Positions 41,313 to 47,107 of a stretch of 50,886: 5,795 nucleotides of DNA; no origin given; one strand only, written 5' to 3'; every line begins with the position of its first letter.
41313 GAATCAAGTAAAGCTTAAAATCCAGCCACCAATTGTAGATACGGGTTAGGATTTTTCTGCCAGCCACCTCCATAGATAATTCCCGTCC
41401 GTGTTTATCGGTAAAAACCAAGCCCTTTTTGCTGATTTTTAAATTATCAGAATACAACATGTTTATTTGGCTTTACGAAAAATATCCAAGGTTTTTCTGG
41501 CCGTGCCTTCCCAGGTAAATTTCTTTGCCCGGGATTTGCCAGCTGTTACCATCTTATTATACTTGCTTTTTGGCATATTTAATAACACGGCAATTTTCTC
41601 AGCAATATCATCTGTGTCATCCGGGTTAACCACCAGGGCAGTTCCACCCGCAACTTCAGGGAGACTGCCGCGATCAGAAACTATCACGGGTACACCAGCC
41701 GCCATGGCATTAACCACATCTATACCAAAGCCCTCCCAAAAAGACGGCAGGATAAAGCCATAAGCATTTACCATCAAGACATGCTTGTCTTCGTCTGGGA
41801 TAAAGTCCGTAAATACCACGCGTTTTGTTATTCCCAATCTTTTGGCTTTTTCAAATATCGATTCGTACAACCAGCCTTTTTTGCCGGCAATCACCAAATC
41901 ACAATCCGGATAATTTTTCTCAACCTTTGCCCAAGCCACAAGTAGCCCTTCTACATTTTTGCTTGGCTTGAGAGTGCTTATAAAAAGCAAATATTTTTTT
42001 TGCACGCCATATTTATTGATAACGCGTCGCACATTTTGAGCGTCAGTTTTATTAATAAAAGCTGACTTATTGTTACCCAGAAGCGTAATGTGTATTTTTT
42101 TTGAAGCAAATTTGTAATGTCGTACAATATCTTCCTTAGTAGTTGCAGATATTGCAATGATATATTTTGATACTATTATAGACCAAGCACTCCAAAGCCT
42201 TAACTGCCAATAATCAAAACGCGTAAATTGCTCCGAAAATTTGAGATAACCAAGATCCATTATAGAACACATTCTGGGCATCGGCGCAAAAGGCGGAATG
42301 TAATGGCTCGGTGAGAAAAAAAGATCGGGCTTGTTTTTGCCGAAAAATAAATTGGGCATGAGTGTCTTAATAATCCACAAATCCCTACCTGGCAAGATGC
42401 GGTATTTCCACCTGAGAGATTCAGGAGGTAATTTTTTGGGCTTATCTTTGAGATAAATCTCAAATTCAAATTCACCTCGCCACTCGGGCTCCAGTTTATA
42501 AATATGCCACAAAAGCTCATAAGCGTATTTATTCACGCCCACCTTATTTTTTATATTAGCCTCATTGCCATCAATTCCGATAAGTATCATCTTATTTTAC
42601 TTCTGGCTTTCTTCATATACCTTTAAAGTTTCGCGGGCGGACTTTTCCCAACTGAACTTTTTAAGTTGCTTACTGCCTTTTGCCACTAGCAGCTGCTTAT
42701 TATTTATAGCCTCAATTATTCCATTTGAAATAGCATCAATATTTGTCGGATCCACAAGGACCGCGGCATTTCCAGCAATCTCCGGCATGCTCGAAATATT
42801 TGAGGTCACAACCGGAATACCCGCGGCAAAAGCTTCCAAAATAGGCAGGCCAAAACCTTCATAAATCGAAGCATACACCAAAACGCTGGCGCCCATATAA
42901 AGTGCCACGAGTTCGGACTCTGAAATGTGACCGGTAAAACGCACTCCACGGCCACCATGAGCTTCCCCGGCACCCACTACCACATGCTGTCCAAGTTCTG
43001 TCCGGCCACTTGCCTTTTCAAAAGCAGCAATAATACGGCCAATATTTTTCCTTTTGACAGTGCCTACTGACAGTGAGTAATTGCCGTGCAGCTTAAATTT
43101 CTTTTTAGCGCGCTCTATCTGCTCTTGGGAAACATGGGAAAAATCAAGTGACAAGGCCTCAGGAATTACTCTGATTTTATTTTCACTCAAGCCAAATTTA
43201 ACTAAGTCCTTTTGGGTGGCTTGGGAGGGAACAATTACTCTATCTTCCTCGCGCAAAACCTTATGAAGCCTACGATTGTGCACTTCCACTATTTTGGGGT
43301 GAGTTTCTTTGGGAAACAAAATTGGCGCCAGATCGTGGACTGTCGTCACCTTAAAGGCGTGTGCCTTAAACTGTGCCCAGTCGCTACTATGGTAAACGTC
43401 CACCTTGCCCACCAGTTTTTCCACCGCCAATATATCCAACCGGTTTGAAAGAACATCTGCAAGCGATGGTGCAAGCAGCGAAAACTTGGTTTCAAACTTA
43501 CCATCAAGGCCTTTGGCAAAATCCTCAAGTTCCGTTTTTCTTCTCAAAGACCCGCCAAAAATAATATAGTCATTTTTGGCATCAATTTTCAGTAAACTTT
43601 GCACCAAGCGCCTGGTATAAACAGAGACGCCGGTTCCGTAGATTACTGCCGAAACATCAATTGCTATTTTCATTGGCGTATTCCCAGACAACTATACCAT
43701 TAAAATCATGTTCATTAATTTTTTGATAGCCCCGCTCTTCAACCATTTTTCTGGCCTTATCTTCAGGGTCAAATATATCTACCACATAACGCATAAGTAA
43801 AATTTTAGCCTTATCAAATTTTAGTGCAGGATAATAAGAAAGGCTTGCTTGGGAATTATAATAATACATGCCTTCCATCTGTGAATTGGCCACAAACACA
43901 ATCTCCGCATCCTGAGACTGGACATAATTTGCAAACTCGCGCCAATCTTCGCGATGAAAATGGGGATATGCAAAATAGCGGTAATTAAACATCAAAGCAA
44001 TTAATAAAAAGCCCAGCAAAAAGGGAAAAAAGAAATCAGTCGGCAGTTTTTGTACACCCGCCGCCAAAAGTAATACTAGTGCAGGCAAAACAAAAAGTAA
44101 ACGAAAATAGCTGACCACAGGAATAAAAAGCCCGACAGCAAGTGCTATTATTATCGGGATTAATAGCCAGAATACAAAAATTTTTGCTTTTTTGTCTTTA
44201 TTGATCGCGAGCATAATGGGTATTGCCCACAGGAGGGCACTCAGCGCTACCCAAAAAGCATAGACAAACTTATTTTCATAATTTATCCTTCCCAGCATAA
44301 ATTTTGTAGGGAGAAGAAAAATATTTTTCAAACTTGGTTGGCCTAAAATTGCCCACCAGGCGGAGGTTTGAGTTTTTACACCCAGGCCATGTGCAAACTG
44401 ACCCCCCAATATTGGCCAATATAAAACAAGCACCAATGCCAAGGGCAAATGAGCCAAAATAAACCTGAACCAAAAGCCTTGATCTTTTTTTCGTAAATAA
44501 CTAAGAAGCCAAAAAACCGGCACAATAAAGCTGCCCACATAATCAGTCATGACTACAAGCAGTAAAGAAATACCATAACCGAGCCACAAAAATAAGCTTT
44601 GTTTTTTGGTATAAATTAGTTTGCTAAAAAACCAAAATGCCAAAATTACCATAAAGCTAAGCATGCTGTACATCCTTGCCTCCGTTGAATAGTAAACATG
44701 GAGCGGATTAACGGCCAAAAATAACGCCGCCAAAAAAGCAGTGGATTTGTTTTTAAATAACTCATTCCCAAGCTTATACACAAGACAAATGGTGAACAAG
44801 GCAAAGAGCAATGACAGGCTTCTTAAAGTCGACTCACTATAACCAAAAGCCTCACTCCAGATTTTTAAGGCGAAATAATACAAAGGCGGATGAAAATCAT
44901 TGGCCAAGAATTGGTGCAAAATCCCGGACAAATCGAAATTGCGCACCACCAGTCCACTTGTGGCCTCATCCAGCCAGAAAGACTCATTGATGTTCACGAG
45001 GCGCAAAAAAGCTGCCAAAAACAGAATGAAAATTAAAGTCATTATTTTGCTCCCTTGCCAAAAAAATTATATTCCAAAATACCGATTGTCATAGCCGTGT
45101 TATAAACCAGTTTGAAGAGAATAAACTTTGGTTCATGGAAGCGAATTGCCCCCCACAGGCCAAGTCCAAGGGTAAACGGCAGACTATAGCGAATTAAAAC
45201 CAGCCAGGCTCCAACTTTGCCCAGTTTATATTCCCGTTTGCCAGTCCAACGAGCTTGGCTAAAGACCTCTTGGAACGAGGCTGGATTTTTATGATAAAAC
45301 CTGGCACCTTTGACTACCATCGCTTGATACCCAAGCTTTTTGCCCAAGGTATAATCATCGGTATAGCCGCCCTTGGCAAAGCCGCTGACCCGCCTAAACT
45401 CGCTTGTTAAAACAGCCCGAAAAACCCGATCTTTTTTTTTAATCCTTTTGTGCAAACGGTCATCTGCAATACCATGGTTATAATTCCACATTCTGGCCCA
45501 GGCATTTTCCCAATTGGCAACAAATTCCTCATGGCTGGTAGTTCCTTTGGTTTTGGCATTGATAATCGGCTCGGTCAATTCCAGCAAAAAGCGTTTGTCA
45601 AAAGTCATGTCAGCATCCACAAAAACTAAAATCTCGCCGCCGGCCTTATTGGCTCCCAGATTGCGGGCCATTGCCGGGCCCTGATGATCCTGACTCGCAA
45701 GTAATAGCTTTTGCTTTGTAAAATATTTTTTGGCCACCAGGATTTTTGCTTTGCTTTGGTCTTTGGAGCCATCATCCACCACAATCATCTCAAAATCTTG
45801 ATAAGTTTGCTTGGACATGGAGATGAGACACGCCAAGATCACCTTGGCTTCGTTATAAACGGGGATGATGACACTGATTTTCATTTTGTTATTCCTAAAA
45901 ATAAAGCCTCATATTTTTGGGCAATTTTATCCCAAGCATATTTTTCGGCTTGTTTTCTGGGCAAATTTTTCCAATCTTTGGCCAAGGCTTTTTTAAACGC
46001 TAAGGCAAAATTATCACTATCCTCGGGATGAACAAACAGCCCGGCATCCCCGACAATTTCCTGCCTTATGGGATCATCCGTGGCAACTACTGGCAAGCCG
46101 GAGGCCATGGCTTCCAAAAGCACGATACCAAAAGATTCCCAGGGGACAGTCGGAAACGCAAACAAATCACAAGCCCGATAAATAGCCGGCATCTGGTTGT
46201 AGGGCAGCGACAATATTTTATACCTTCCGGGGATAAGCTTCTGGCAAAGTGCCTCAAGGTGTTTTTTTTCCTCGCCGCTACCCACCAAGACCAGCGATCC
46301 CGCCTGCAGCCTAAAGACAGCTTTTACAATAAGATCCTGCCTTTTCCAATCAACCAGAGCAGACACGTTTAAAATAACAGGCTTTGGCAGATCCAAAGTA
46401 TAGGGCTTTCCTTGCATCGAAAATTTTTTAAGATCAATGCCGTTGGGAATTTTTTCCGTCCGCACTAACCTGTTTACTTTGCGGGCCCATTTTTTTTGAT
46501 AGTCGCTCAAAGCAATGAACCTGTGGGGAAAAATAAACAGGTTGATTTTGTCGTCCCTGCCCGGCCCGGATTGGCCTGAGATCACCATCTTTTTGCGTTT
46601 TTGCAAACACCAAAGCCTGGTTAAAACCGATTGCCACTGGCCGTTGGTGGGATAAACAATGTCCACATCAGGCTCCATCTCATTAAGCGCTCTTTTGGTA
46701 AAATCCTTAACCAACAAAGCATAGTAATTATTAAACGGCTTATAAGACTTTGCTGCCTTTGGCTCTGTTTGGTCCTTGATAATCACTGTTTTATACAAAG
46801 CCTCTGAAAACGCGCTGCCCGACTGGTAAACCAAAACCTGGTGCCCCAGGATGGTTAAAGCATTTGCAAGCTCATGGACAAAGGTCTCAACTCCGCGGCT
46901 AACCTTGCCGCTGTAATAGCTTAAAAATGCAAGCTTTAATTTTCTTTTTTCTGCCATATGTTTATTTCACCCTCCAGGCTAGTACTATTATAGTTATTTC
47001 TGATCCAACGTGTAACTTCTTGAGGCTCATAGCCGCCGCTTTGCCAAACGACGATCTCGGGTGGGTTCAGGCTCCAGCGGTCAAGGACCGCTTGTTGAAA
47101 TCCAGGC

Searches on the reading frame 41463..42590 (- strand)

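Call 7: search_protein_families(library=pfam, proteins=[window:41463-42590:-], max_evalue=0.001)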
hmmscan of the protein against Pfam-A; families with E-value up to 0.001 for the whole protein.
window:41463-42590:- (375 aa): 3 families
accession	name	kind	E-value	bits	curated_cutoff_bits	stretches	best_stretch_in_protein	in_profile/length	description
PF00534.26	Glycos_transf_1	-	5.9e-34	117.5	26.4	1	196-353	13-171/172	Glycosyl transferases group 1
PF13692.12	Glyco_trans_1_4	-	4.9e-28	98.6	27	1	199-338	2-141/142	Glycosyl transferases group 1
PF20706.3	GT4-conflict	-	8.1e-09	35.4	26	1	210-366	211-384/385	Family 4 Glycosyltransferase in conflict systems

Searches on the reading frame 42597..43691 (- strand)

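Call 7: search_protein_families(library=pfam, proteins=[window:42597-43691:-], max_evalue=0.001)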
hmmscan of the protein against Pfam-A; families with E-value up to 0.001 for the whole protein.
window:42597-43691:- (364 aa): 5 families
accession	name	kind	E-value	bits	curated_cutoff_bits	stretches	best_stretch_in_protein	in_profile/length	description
PF00534.26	Glycos_transf_1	-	1.5e-25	90.1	26.4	1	191-334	3-161/172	Glycosyl transferases group 1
PF13692.12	Glyco_trans_1_4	-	8.4e-21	75.2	27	1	207-331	5-142/142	Glycosyl transferases group 1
PF13439.12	Glyco_transf_4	-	1.2e-12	48.6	28.5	1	21-182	3-168/170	Glycosyltransferase Family 4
PF20706.3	GT4-conflict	-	4.6e-07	29.6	26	1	258-300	272-314/385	Family 4 Glycosyltransferase in conflict systems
PF13579.12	Glyco_trans_4_4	-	0.00023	22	29.7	1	96-177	71-156/158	Glycosyl transferase 4-like domain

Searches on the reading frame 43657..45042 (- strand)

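Call 7: search_protein_families(library=pfam, proteins=[window:43657-45042:-], max_evalue=0.001)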
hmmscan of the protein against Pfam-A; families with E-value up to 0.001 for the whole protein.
window:43657-45042:- (461 aa): 2 families
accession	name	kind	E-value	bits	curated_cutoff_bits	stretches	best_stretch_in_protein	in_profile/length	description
PF13231.12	PMT_2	-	3.6e-11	44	26.1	1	51-211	2-157/160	Dolichyl-phosphate-mannose-protein mannosyltransferase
PF02366.24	PMT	-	5.8e-06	26.5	22.7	1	54-180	65-196/245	Dolichyl-phosphate-mannose-protein mannosyltransferase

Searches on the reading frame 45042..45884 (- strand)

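Call 7: search_protein_families(library=pfam, proteins=[window:45042-45884:-], max_evalue=0.001)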
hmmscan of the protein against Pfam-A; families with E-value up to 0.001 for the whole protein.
window:45042-45884:- (280 aa): 3 families
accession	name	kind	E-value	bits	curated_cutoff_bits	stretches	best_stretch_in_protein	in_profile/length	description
PF00535.33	Glycos_transf_2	-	1.7e-26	93.6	23.3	1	4-112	1-108/168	Glycosyl transferase family 2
PF10111.15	Glyco_tranf_2_2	-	1.6e-11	44.7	27.3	1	4-93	1-92/276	Glycosyltransferase like family 2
PF13641.12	Glyco_tranf_2_3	-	1.2e-10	42.2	27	1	3-214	3-228/230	Glycosyltransferase like family 2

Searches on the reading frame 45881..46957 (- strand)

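Call 7: search_protein_families(library=pfam, proteins=[window:45881-46957:-], max_evalue=0.001)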
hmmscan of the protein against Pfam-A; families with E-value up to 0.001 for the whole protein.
window:45881-46957:- (358 aa): 3 families
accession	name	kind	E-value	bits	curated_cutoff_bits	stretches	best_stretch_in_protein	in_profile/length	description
PF00534.26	Glycos_transf_1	-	2.1e-27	96.2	26.4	1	188-336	11-165/172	Glycosyl transferases group 1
PF13692.12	Glyco_trans_1_4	-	5e-25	88.8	27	1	192-325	1-140/142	Glycosyl transferases group 1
PF13439.12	Glyco_transf_4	-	8.1e-10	39.4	28.5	1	22-177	3-169/170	Glycosyltransferase Family 4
